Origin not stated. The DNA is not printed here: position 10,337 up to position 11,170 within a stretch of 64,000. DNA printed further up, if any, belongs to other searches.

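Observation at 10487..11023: Phage-encoded SpoVT homolog (AbrB N-domain plus GAF domain)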

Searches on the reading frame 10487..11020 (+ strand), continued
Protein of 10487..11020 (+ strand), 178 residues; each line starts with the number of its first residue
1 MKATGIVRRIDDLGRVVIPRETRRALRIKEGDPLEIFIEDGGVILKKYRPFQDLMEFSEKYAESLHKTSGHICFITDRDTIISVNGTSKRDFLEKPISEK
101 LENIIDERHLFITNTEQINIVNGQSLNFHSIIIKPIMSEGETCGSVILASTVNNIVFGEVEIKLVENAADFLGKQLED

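Call 54: search_protein_families(library=pfam, proteins=[L168:2983-3474:+, L006:10001-10534:+, L007:683-1222:+, L008:9646-10182:+, L009:10001-10540:+, L010:10001-10543:+, L011:10001-10456:+, L015:10001-10459:+, L012:10001-10399:+, L169:156-698:+], max_evalue=0.001)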
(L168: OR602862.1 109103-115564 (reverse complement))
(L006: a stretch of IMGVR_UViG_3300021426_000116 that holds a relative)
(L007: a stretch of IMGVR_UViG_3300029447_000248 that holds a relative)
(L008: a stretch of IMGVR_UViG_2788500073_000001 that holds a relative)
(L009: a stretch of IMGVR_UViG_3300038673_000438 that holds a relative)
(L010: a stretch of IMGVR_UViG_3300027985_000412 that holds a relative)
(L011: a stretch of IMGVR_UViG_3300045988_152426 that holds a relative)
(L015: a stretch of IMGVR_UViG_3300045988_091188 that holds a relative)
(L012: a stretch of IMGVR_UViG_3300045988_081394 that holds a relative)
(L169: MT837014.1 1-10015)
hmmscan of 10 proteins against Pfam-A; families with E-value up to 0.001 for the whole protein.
L168:2983-3474:+ (164 aa): 3 families
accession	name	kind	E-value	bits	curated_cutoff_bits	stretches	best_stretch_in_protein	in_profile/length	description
PF04014.23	MazE_antitoxin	-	1e-07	32.2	24.7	1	10-53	1-44/48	Antidote-toxin recognition MazE, bacterial antitoxin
PF02381.23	MraZ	-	0.0007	20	23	0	13-32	10-29/72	MraZ protein, putative antitoxin-like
PF15714.11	SpoVT_C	-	0.0008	19.9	27.5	0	58-114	2-59/128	Stage V sporulation protein T C-terminal, transcription factor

L006:10001-10534:+ (178 aa): 4 families
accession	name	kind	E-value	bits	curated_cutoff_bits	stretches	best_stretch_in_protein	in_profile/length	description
PF15714.11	SpoVT_C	-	2e-29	102.7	27.5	1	54-174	2-125/128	Stage V sporulation protein T C-terminal, transcription factor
PF04014.23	MazE_antitoxin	-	3.3e-12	46.6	24.7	1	7-47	1-43/48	Antidote-toxin recognition MazE, bacterial antitoxin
PF01590.32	GAF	-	0.00032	21.7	22.4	1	85-173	39-130/133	GAF domain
PF13185.12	GAF_2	-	0.00066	20.3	28.6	1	80-177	33-136/136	GAF domain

L007:683-1222:+ (180 aa): 4 families
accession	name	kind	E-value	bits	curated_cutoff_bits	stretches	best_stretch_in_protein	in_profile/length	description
PF15714.11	SpoVT_C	-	1.5e-41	141.9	27.5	1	54-179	1-128/128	Stage V sporulation protein T C-terminal, transcription factor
PF04014.23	MazE_antitoxin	-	3.7e-12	46.4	24.7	1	7-49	1-43/48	Antidote-toxin recognition MazE, bacterial antitoxin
PF13185.12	GAF_2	-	4e-05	24.3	28.6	1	54-174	6-131/136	GAF domain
PF01590.32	GAF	-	0.00019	22.4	22.4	1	84-176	37-131/133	GAF domain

L008:9646-10182:+ (179 aa): 4 families
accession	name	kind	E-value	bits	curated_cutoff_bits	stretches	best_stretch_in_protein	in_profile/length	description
PF15714.11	SpoVT_C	-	1.3e-20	74.2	27.5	1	55-178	3-128/128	Stage V sporulation protein T C-terminal, transcription factor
PF04014.23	MazE_antitoxin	-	2e-08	34.5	24.7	1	7-44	1-39/48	Antidote-toxin recognition MazE, bacterial antitoxin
PF01590.32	GAF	-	3.3e-06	28.1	22.4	1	67-174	8-130/133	GAF domain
PF13185.12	GAF_2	-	0.00026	21.6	28.6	1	100-173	55-131/136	GAF domain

L009:10001-10540:+ (180 aa): 2 families
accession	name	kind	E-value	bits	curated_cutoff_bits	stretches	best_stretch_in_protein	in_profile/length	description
PF15714.11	SpoVT_C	-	4.1e-16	59.7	27.5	1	55-179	2-128/128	Stage V sporulation protein T C-terminal, transcription factor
PF04014.23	MazE_antitoxin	-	1.7e-11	44.3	24.7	1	7-50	1-44/48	Antidote-toxin recognition MazE, bacterial antitoxin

L010:10001-10543:+ (181 aa): 2 families
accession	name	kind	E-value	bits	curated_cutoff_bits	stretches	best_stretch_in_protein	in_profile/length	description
PF15714.11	SpoVT_C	-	1.8e-16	60.8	27.5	1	54-179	1-127/128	Stage V sporulation protein T C-terminal, transcription factor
PF04014.23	MazE_antitoxin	-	2.2e-11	43.9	24.7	1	7-51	1-45/48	Antidote-toxin recognition MazE, bacterial antitoxin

L011:10001-10456:+ (152 aa): 1 family
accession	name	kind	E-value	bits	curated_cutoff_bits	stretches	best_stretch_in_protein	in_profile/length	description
PF04014.23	MazE_antitoxin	-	8.9e-12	45.2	24.7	1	7-44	1-39/48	Antidote-toxin recognition MazE, bacterial antitoxin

L015:10001-10459:+ (153 aa): 2 families
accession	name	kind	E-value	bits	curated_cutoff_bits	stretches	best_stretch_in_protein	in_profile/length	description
PF04014.23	MazE_antitoxin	-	9.6e-12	45.1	24.7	1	7-45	1-39/48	Antidote-toxin recognition MazE, bacterial antitoxin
PF15714.11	SpoVT_C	-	0.00011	22.7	27.5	0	103-148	75-124/128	Stage V sporulation protein T C-terminal, transcription factor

L012:10001-10399:+ (133 aa): 1 family
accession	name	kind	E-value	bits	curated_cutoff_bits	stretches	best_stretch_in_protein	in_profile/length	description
PF04014.23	MazE_antitoxin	-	1e-12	48.2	24.7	1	7-45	1-39/48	Antidote-toxin recognition MazE, bacterial antitoxin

L169:156-698:+ (181 aa): 2 families
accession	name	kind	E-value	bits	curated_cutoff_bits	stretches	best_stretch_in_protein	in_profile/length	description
PF15714.11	SpoVT_C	-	1e-47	161.8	27.5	1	54-181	1-128/128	Stage V sporulation protein T C-terminal, transcription factor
PF04014.23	MazE_antitoxin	-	1.2e-12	48.1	24.7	1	7-51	1-45/48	Antidote-toxin recognition MazE, bacterial antitoxin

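Call 55: search_protein_families(library=ncbifam, proteins=[P0002, P0003, P0004, P0005, P0006, P0007, P0008, P0010], max_evalue=0.00001)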
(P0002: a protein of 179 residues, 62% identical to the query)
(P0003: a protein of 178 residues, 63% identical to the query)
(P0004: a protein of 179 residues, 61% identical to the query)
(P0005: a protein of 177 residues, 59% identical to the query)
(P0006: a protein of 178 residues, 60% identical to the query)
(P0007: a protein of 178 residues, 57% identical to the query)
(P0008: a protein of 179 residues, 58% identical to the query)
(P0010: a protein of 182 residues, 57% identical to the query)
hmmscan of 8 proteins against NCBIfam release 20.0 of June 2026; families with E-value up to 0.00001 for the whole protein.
P0002 (179 aa): 3 families
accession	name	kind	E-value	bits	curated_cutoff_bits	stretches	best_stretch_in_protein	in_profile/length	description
TIGR02851.1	spore_V_T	equivalog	2e-67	226.5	235.9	1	2-177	1-180/180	stage V sporulation protein T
TIGR01439.1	lp_hng_hel_AbrB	domain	1.6e-13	50.1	28.3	1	8-48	2-43/44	transcriptional regulator, AbrB family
TIGR02609.1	doc_partner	hypoth_equivalog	8.6e-06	26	55.9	0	16-62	12-58/74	putative addiction module antidote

P0003 (178 aa): 2 families
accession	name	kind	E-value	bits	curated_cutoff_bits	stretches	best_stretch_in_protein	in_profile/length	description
TIGR02851.1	spore_V_T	equivalog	3.8e-70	235.4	235.9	1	2-177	1-180/180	stage V sporulation protein T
TIGR01439.1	lp_hng_hel_AbrB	domain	9.9e-14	50.8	28.3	1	8-48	2-43/44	transcriptional regulator, AbrB family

P0004 (179 aa): 2 families
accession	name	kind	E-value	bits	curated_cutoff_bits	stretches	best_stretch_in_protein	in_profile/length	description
TIGR02851.1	spore_V_T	equivalog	7.3e-65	218.2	235.9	1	2-177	1-180/180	stage V sporulation protein T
TIGR01439.1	lp_hng_hel_AbrB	domain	3.1e-10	39.6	28.3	1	8-47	2-42/44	transcriptional regulator, AbrB family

P0005 (177 aa): 2 families
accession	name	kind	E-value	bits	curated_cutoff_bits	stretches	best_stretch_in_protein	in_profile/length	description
TIGR02851.1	spore_V_T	equivalog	2.9e-65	219.5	235.9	1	2-176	1-180/180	stage V sporulation protein T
TIGR01439.1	lp_hng_hel_AbrB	domain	3.4e-12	45.9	28.3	1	8-43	2-38/44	transcriptional regulator, AbrB family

P0006 (178 aa): 2 families
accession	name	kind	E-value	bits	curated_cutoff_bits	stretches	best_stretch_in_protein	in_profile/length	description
TIGR02851.1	spore_V_T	equivalog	2.5e-66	223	235.9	1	2-177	1-180/180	stage V sporulation protein T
TIGR01439.1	lp_hng_hel_AbrB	domain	9.6e-12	44.4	28.3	1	8-47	2-42/44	transcriptional regulator, AbrB family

P0007 (178 aa): 2 families
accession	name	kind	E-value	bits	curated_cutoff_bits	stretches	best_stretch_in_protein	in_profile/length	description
TIGR02851.1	spore_V_T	equivalog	9.8e-64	214.5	235.9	1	2-177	1-180/180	stage V sporulation protein T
TIGR01439.1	lp_hng_hel_AbrB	domain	1e-11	44.4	28.3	1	8-44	2-40/44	transcriptional regulator, AbrB family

P0008 (179 aa): 2 families
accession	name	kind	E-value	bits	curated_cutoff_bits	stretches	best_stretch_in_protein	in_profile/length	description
TIGR02851.1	spore_V_T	equivalog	5.3e-65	218.6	235.9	1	2-177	1-180/180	stage V sporulation protein T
TIGR01439.1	lp_hng_hel_AbrB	domain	9.4e-13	47.7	28.3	1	8-48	2-43/44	transcriptional regulator, AbrB family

P0010 (182 aa): 2 families
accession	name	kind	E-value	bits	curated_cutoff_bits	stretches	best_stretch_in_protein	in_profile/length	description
TIGR02851.1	spore_V_T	equivalog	2e-63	213.5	235.9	1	2-181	1-180/180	stage V sporulation protein T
TIGR01439.1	lp_hng_hel_AbrB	domain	4.2e-13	48.8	28.3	1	8-43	2-38/44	transcriptional regulator, AbrB family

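Call 57: search_protein_families(library=ncbifam, proteins=[L088:6001-6549:+, L095:6001-6543:+, L091:6001-6537:+, L119:6001-6546:+, L147:6001-6543:+, P0009, P0012, P0019, P0057], max_evalue=1e-20)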
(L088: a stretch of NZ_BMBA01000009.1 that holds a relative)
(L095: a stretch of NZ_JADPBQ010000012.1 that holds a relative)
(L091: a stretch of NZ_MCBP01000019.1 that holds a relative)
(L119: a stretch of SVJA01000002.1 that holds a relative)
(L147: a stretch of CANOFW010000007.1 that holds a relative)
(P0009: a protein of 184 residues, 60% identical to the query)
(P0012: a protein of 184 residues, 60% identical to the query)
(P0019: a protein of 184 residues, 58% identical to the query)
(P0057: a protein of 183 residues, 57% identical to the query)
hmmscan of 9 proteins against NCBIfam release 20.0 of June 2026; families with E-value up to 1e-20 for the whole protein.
L088:6001-6549:+ (183 aa): 1 family
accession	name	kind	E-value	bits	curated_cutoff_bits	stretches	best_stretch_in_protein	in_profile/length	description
TIGR02851.1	spore_V_T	equivalog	9.8e-91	302.5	235.9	1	2-183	1-180/180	stage V sporulation protein T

L095:6001-6543:+ (181 aa): 1 family
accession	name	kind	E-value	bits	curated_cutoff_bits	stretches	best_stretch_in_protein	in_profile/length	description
TIGR02851.1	spore_V_T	equivalog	2.7e-89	297.8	235.9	1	2-181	1-180/180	stage V sporulation protein T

L091:6001-6537:+ (179 aa): 1 family
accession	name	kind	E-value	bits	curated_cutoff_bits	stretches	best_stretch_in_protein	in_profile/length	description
TIGR02851.1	spore_V_T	equivalog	5.9e-87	290.2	235.9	1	2-179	1-180/180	stage V sporulation protein T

L119:6001-6546:+ (182 aa): 1 family
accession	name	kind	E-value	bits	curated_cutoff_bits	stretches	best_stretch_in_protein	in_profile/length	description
TIGR02851.1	spore_V_T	equivalog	1.5e-73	246.5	235.9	1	2-182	1-180/180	stage V sporulation protein T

L147:6001-6543:+ (181 aa): 1 family
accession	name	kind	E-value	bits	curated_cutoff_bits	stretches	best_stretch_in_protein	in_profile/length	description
TIGR02851.1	spore_V_T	equivalog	3.1e-75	252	235.9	1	2-181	1-180/180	stage V sporulation protein T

P0009 (184 aa): 1 family
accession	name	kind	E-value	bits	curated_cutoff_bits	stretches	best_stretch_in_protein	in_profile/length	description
TIGR02851.1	spore_V_T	equivalog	5e-85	283.9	235.9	1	2-183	1-180/180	stage V sporulation protein T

P0012 (184 aa): 1 family
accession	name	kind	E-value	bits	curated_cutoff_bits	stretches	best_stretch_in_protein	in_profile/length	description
TIGR02851.1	spore_V_T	equivalog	2.2e-85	285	235.9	1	2-183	1-180/180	stage V sporulation protein T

P0019 (184 aa): 1 family
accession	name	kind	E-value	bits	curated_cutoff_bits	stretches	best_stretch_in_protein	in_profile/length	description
TIGR02851.1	spore_V_T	equivalog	1.3e-83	279.2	235.9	1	2-183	1-180/180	stage V sporulation protein T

P0057 (183 aa): 1 family
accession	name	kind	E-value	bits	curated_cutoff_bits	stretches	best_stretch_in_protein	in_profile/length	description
TIGR02851.1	spore_V_T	equivalog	4.9e-86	287.2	235.9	1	2-182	1-180/180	stage V sporulation protein T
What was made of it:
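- Ten bacterial controls score 246-302 bits (call 57).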

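Call 68: find_related_loci(query=A3, collection=metagenome_contigs, flank=10000)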
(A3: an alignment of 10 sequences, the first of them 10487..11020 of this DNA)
Query A3 (178 aa) in metagenome_contigs; peptide patterns used: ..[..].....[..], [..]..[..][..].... (x = any residue, [..] = any of these).
600 stretches matched a pattern (row limit reached: there are more); 573 encode a relative of the query (tblastn E <= 1e-3); the best 80 are kept; 80 distinct loci.
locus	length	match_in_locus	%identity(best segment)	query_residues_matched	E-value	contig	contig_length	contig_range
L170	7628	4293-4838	53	1-177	5e-62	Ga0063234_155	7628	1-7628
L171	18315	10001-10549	56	1-177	5e-60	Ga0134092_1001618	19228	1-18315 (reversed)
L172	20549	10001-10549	56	1-177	6e-60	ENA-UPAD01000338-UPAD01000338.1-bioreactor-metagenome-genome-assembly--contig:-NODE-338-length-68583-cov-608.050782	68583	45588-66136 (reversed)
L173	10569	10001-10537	55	1-177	7e-60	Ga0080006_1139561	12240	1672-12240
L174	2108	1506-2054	57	1-177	1e-60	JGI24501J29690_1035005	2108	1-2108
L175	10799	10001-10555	54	1-177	4e-58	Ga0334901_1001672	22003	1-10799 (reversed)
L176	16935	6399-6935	53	1-177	7e-58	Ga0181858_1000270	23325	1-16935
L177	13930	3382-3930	52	1-177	7e-58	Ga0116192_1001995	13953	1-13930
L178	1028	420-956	53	1-177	8e-62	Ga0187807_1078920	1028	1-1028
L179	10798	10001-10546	53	1-177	2e-57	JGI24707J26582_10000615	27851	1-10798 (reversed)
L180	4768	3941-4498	50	1-177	2e-57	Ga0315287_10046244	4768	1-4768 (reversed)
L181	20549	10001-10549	54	1-177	3e-57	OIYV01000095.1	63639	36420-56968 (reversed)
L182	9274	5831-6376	53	1-177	9e-57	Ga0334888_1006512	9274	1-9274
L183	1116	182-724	52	1-177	3e-60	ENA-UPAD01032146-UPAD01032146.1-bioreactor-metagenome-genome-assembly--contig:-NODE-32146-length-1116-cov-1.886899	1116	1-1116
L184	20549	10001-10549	52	1-177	1e-56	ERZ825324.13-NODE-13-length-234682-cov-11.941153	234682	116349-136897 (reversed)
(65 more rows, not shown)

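Call 72: fold_search(model_id=the predicted structure, library=viral)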
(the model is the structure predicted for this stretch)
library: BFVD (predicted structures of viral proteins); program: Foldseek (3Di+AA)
matches with E <= 10: 593; with E <= 0.001: 6
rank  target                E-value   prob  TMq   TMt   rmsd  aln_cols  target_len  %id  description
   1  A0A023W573            1.8e-05  1.00  0.56  0.63   3.4       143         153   15  T holin lysis mediator [Serratia phage PS2]
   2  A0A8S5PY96            5.2e-05  1.00  0.28  0.34   7.9       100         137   36  Stage V sporulation protein T [Siphoviridae sp. ct2vX3]
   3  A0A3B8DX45            1.5e-04  1.00  0.48  0.41   5.2       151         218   13  Class III holin [Proteus phage Stubb]
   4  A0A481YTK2            2.7e-04  1.00  0.52  0.14  14.5       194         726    9  Histidine kinase [Marseillevirus LCMAC102]
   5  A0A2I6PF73            2.9e-04  1.00  0.45  0.40   4.8       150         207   13  Holin [Proteus phage phiP4-3]
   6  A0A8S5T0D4            6.7e-04  1.00  0.38  0.19   9.5       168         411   13  Uncharacterized protein [Myoviridae sp. ctWb16]
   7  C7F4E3                1.1e-03  1.00  0.50  0.41   4.8       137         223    9  (no name in the UniProt tables at hand)
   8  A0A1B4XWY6            1.5e-03  1.00  0.46  0.44   6.2       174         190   11  Uncharacterized protein [Tenacibaculum phage pT24]
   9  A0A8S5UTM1            2.0e-03  1.00  0.52  0.38   4.2       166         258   10  Uncharacterized protein [Myoviridae sp. ctYA416]
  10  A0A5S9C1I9            2.0e-03  1.00  0.39  0.33   5.9       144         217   14  Uncharacterized protein [Tenacibaculum phage PTm5]
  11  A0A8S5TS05            2.3e-03  1.00  0.52  0.40   4.7       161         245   10  Uncharacterized protein [Siphoviridae sp. ctEw721]
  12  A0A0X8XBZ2            2.6e-03  1.00  0.40  0.38   6.8       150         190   14  (no name in the UniProt tables at hand)
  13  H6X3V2                2.7e-03  1.00  0.48  0.41   6.1       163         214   10  Uncharacterized protein [Klebsiella phage vB_KleM_RaK2]
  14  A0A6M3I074            4.2e-03  0.99  0.41  0.31  13.3       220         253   10  (no name in the UniProt tables at hand)
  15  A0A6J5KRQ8            4.7e-03  1.00  0.49  0.40   4.7       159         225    8  GAF domain-containing protein [uncultured Caudovirales phage]
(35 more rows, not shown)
